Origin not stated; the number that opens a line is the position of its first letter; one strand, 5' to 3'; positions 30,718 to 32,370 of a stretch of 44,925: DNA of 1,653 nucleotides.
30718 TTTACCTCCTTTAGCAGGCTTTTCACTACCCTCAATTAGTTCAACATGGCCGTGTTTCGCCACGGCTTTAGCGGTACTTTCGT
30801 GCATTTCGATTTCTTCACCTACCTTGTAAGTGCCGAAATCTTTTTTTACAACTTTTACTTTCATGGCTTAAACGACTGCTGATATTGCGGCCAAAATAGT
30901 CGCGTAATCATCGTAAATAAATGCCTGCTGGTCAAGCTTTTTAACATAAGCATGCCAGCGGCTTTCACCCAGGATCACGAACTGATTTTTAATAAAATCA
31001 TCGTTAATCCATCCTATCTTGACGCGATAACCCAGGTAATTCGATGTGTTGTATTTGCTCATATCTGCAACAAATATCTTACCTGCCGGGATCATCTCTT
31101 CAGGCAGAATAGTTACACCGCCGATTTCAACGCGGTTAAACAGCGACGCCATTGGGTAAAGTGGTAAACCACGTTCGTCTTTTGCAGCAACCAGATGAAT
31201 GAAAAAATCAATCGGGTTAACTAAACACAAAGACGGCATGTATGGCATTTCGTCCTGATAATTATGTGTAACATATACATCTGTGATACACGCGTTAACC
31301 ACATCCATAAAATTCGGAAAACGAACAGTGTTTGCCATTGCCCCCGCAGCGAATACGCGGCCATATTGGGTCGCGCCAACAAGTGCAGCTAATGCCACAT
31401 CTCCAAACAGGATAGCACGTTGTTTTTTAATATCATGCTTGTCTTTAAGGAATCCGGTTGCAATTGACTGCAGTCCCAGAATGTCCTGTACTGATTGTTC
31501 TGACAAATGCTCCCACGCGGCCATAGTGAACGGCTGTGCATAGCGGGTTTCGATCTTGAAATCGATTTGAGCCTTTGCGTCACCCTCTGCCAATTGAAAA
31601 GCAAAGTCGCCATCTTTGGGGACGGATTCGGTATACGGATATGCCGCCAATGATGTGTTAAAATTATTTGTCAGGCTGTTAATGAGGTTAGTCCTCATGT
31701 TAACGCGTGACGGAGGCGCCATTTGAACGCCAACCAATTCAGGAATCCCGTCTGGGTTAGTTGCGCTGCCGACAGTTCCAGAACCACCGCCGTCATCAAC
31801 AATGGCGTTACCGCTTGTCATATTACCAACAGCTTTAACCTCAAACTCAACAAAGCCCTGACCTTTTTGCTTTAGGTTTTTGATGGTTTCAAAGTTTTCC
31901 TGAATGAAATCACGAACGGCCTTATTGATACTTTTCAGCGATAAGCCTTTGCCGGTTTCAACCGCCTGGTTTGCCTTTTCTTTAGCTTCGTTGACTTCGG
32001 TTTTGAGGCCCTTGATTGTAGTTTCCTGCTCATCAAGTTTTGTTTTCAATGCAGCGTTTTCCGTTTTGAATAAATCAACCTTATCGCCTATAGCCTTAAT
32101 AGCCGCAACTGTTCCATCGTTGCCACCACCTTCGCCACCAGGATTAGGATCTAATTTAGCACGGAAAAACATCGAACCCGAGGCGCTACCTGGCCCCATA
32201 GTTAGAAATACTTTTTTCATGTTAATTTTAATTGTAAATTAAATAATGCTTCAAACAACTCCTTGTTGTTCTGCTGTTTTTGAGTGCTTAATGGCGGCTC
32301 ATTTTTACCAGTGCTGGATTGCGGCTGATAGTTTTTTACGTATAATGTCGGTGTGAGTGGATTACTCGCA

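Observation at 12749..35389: One promoter, conserved well beyond the sigma contacts, drives opposite-strand cassettes that break up the structural operon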

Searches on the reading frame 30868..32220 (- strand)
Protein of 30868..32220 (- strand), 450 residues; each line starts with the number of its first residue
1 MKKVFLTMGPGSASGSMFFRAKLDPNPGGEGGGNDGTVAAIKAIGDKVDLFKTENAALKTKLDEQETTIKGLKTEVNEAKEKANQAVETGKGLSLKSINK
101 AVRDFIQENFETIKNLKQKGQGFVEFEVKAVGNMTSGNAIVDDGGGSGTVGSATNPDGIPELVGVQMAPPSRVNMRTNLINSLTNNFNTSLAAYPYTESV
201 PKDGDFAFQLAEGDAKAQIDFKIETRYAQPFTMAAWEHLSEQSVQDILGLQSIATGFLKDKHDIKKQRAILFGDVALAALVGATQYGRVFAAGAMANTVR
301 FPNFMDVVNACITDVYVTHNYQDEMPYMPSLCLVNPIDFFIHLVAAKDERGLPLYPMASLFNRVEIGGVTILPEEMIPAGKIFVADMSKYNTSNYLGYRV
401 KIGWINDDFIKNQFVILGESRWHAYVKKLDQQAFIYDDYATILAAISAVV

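Call 15: search_protein_families(library=phrogs, proteins=[window:30868-32220:-], max_evalue=0.001)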
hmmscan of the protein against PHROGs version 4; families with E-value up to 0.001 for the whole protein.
window:30868-32220:- (450 aa): 1 family
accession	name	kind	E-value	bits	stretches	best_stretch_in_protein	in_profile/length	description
phrog_10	-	head and packaging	6.5e-09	36.3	1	39-441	277-637/752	major head protein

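Call 106: search_protein_families(library=pfam, proteins=[window:30868-32220:-], max_evalue=0.01)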
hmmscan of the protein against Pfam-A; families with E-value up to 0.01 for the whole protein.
window:30868-32220:- (450 aa): 2 families
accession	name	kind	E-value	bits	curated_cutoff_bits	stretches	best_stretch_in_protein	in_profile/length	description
PF00170.26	bZIP_1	-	0.0033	17.9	27.6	0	40-76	27-63/64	bZIP transcription factor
PF18504.6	Csm1_N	-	0.0087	16.8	26.3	0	53-87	27-61/70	Csm1 N-terminal domain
